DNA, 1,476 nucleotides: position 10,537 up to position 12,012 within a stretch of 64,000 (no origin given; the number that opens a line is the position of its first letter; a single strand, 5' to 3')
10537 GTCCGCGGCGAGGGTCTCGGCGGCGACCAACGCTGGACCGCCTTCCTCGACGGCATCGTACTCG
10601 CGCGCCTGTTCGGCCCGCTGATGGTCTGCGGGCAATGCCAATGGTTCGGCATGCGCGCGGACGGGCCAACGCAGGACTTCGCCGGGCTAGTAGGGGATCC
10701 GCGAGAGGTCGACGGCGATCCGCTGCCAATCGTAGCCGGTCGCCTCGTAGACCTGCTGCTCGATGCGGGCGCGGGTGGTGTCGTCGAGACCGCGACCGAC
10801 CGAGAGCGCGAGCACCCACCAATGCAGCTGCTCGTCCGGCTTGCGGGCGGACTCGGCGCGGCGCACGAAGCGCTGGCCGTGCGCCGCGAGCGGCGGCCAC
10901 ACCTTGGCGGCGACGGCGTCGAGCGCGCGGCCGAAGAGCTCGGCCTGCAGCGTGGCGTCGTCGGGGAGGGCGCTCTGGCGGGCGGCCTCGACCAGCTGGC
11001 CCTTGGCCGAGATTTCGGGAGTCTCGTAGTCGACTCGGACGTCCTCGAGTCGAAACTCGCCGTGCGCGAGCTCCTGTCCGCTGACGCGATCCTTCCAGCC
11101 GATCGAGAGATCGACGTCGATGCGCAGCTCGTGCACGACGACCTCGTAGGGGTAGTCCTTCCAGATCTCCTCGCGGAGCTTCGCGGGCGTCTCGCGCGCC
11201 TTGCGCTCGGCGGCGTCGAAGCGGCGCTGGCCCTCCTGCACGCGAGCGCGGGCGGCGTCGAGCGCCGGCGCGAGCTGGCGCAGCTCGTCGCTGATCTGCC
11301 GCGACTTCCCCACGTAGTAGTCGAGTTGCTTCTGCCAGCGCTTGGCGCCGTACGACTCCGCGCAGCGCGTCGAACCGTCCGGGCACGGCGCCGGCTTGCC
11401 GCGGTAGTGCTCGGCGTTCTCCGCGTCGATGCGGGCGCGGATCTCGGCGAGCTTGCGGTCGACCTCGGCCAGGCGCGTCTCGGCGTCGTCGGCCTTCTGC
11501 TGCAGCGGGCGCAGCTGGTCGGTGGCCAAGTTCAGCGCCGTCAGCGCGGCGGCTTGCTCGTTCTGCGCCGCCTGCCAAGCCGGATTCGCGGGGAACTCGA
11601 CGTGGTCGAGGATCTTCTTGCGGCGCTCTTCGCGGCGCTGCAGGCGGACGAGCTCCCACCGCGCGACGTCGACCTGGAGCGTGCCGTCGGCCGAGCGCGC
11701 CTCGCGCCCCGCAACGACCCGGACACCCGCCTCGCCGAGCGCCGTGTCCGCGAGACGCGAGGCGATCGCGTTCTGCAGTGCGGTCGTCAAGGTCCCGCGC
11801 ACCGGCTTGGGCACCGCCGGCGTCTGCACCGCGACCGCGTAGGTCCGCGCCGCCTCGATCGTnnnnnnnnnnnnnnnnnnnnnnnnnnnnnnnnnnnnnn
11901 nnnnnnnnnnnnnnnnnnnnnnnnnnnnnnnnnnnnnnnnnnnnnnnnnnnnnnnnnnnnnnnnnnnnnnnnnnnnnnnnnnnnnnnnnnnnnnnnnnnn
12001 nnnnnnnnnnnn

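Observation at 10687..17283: Atypical phosphorelay and c-di-GMP cluster wired to an orphan membrane-fusion-protein lipoprotein and a TPR lipoprotein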

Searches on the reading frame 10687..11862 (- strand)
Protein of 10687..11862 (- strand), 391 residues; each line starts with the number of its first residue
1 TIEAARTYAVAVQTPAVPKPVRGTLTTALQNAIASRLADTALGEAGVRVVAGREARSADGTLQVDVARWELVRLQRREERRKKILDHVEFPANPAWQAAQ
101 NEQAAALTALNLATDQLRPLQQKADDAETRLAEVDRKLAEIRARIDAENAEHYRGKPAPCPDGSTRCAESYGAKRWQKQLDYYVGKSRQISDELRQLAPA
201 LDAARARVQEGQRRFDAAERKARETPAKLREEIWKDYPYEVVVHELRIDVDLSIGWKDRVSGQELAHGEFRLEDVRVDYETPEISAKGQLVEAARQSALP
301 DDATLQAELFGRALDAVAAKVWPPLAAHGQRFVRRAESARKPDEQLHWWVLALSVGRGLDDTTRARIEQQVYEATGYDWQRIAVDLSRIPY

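Call 96: search_solved_structures(query=A14, max_evalue=10)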
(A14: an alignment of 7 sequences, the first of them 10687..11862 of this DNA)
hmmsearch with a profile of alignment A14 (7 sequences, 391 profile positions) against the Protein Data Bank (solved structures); distinct sequences matched with E-value up to 10: 4.
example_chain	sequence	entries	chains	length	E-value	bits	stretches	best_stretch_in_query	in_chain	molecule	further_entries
8bau_A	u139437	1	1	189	0.28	13.5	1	229-271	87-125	NADAR domain-containing protein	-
9tlr_A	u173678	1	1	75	1.1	11.5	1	115-146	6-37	Sc-apCC-2-BCL-xL-11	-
1un9_A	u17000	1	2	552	1.3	11.3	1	177-224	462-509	DIHYDROXYACETONE KINASE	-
1un8_A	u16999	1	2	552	1.3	11.3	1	177-224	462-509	DIHYDROXYACETONE KINASE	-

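Call 97: search_protein_families(library=pfam, alignment_id=A14, max_evalue=1)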
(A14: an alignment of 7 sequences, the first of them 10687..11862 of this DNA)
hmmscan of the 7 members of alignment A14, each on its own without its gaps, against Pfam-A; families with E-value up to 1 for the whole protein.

A. member 1, window:10687-11862:- (391 aa): 7 families
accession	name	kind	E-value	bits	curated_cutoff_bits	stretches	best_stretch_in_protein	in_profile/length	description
PF09057.15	Smac_DIABLO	-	0.012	15.5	25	1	83-150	148-213/237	Second Mitochondria-derived Activator of Caspases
PF05164.18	ZapA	-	0.043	14.6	23.8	1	99-145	43-88/88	Cell division protein ZapA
PF08537.15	NBP1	-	0.11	12.4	25.8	1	100-143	171-210/330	Fungal Nap binding protein NBP1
PF24922.1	ACBP4_C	-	0.32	11.7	31.2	1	98-150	7-59/105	Acyl-CoA-binding domain-containing protein 4-6, C-terminal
PF24627.1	PUMA_CC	-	0.41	11.1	30.1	0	178-230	15-67/74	PUMA coiled-coil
PF00261.25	Tropomyosin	-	0.48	10.3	38.6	0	114-144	103-133/242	Tropomyosin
PF07200.18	Mod_r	-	0.89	10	30.1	0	174-248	29-102/146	Modifier of rudimentary (Mod(r)) protein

B. families by the number of members that match (of 7 scanned): 79 families (the first 25 are shown)
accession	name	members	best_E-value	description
PF24627.1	PUMA_CC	3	9e-05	PUMA coiled-coil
PF23991.1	DUF7310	3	0.0017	Coiled-coil region of unknown function (DUF7310)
PF14362.11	DUF4407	3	0.059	Domain of unknown function (DUF4407)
PF01025.24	GrpE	2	0.00015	GrpE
PF08614.16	ATG16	2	0.00028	Autophagy protein 16 (ATG16)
PF11559.13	ADIP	2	0.0044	Afadin- and alpha -actinin-Binding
PF12795.12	MscS_porin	2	0.0098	Mechanosensitive ion channel porin domain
PF04977.20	DivIC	2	0.015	Septum formation initiator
PF13094.11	CENP-Q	2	0.026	CENP-Q, a CENPA-CAD centromere complex subunit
PF06818.20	Fez1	2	0.13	Fez1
PF06009.19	Laminin_II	2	0.14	Laminin Domain II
PF24922.1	ACBP4_C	2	0.2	Acyl-CoA-binding domain-containing protein 4-6, C-terminal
PF07926.17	TPR_MLP1_2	2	0.47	TPR/MLP1/MLP2-like protein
PF00261.25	Tropomyosin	2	0.48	Tropomyosin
PF25450.1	Rab11-FIP3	1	0.00035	Rab11-FIP3-like domain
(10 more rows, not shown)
